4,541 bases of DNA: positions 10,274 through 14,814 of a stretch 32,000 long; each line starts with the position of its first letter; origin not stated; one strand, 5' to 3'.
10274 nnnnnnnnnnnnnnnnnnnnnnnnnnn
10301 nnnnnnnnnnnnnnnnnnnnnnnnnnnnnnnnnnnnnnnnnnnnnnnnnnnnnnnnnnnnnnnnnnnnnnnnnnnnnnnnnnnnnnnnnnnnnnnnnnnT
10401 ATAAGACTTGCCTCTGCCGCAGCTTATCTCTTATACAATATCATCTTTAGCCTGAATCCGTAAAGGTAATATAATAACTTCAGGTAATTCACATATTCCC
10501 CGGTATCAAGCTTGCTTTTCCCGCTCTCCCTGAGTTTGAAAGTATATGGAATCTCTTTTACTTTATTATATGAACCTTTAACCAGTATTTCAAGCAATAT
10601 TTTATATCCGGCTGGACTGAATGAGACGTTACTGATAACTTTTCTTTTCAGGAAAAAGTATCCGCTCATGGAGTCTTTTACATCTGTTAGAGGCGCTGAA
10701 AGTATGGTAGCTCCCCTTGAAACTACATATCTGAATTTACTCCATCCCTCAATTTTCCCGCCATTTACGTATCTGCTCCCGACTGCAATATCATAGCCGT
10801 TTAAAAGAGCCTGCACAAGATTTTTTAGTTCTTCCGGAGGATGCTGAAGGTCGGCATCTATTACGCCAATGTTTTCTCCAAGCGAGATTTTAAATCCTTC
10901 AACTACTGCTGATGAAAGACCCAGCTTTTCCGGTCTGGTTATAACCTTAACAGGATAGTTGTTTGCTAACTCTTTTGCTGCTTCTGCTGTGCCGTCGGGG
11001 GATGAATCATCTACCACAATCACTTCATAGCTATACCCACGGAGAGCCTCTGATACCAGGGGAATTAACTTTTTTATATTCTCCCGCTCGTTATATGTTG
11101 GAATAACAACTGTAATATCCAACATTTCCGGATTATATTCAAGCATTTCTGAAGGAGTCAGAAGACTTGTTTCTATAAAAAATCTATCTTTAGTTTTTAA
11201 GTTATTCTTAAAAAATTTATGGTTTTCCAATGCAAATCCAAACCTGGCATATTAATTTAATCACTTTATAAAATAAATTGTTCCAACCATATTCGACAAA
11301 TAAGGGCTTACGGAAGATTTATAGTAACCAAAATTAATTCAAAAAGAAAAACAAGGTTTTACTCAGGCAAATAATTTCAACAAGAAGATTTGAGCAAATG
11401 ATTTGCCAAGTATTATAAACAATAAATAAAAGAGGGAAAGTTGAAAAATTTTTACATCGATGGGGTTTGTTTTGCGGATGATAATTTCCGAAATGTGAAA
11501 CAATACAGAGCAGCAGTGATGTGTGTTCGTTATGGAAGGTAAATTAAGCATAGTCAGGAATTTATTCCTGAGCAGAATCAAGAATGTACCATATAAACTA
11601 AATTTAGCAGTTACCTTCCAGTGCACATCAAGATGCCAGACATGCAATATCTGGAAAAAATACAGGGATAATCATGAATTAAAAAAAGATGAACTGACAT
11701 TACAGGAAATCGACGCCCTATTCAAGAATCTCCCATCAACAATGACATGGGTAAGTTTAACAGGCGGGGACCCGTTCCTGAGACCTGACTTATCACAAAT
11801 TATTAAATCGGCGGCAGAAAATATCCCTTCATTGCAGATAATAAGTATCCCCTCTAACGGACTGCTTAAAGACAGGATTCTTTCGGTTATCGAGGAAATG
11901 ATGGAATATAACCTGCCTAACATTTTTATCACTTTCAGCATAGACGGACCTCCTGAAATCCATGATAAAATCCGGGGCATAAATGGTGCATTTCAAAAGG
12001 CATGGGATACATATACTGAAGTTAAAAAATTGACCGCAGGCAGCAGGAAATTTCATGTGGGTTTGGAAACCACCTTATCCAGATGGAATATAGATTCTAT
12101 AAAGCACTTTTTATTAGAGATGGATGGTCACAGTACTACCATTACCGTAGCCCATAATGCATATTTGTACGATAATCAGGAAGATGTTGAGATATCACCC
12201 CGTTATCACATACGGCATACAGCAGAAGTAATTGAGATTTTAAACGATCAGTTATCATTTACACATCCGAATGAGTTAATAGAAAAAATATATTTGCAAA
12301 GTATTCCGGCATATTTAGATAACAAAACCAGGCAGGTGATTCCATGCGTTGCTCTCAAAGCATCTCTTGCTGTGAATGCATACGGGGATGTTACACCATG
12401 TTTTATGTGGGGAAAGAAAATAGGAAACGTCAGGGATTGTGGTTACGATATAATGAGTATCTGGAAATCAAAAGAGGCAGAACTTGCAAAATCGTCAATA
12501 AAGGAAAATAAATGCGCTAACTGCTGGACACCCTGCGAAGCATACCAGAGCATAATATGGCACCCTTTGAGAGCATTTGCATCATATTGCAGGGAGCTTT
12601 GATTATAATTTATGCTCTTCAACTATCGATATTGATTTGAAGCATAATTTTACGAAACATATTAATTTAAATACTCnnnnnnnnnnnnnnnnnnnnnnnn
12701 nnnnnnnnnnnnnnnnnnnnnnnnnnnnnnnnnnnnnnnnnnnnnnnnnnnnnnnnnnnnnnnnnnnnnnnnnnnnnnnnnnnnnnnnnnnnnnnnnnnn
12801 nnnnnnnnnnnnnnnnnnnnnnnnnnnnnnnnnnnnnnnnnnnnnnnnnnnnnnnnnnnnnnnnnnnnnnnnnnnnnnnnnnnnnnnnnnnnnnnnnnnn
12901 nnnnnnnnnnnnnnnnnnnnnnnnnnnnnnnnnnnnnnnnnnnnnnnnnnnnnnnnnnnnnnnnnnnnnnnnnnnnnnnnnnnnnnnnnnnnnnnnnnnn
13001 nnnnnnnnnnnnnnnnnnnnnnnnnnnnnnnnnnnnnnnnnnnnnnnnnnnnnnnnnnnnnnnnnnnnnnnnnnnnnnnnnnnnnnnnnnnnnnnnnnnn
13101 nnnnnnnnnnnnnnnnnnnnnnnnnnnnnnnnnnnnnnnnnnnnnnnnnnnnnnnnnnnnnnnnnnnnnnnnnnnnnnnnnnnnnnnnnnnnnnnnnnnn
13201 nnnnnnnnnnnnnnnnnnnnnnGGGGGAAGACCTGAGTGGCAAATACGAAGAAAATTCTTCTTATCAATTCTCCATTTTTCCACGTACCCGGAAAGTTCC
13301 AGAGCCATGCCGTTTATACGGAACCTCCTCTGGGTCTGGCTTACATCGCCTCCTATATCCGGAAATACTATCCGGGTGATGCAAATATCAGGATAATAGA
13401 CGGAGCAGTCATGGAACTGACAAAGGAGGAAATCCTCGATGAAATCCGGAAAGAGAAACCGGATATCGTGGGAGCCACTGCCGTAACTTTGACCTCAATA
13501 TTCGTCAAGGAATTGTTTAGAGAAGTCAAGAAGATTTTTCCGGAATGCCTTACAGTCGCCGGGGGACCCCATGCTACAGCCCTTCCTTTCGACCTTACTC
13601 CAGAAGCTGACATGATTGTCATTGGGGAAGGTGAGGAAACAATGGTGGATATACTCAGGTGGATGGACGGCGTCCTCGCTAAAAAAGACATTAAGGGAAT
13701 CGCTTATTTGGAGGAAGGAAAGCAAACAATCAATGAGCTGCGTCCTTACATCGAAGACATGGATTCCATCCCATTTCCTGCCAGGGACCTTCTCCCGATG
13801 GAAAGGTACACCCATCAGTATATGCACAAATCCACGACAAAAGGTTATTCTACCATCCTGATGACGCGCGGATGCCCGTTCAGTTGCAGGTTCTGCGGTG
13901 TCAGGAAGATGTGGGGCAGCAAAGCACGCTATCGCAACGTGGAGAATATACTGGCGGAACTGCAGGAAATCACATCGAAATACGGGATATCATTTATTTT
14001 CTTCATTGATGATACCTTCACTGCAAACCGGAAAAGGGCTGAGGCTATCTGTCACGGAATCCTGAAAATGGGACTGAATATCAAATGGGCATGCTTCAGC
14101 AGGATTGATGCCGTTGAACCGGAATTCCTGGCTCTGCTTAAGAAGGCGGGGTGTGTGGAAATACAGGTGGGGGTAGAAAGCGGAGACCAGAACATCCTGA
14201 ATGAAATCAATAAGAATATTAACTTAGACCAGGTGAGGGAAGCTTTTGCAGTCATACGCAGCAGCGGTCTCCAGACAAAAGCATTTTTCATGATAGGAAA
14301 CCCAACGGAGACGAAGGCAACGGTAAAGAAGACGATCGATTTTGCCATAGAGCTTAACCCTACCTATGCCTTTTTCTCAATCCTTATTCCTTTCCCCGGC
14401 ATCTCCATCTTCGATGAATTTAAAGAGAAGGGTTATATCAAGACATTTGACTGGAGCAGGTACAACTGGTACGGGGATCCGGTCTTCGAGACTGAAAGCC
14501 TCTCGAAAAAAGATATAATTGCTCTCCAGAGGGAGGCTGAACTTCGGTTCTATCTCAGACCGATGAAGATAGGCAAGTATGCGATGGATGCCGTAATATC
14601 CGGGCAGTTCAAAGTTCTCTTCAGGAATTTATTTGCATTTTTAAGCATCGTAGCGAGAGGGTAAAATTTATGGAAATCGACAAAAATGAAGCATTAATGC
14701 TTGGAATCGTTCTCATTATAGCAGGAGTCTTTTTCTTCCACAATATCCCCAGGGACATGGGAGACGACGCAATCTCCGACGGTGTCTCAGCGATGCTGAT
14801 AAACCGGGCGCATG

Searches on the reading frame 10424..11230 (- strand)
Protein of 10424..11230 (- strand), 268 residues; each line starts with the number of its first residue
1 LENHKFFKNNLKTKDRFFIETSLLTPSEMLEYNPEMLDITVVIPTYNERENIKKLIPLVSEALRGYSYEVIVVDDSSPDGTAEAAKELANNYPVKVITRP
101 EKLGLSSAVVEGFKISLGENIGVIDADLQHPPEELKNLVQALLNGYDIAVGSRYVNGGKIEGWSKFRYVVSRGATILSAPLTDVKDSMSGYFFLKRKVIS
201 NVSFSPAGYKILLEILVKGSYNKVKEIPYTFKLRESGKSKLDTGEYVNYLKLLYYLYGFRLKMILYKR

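Call 7: search_protein_families(library=pfam, proteins=[window:10424-11230:-], max_evalue=0.001)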
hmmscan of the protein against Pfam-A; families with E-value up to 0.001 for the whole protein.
window:10424-11230:- (268 aa): 2 families
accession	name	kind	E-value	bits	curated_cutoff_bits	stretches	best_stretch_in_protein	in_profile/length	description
PF00535.33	Glycos_transf_2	-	1.3e-34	120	23.3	1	40-199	1-164/168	Glycosyl transferase family 2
PF13641.12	Glyco_tranf_2_3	-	7e-09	36.5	27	1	39-156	3-126/230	Glycosyltransferase like family 2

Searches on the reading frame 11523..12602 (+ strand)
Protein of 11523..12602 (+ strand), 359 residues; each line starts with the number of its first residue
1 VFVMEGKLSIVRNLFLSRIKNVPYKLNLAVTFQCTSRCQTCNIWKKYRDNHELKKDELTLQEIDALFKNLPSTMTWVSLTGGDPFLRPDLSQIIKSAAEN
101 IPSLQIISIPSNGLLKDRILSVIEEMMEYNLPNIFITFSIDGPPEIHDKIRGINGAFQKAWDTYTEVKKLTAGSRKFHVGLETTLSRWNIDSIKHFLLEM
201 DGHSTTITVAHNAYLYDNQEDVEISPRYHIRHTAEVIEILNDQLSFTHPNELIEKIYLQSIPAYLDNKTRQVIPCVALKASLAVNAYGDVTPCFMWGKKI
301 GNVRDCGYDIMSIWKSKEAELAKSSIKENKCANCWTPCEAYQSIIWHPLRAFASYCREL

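Call 7: search_protein_families(library=pfam, proteins=[window:11523-12602:+], max_evalue=0.001)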
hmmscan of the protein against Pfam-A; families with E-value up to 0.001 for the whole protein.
window:11523-12602:+ (359 aa): 3 families
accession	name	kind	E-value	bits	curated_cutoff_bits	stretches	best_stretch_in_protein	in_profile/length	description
PF04055.27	Radical_SAM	-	1.3e-12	48.6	29.5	1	30-170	3-139/166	Radical SAM superfamily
PF13186.11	SPASM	-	1.4e-07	32.1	21.5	1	275-335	1-67/67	Iron-sulfur cluster-binding domain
PF13353.11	Fer4_12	-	0.00073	20.3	22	0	33-119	14-97/137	4Fe-4S single cluster domain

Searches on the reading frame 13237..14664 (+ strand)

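Call 8: search_protein_families(library=pfam, proteins=[window:13237-14664:+], max_evalue=0.001)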
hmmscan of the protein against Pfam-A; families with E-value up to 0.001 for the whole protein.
window:13237-14664:+ (475 aa): 3 families
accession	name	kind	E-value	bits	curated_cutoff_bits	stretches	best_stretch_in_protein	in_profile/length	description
PF04055.27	Radical_SAM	-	1e-26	94.6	29.5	1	208-370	2-166/166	Radical SAM superfamily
PF02310.24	B12-binding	-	2.8e-20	72.8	32.1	1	25-139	8-120/121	B12 binding domain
PF19864.5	Radical_SAM_N2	-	0.00032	20.6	29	1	104-146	87-128/151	Radical SAM proteins, N-terminal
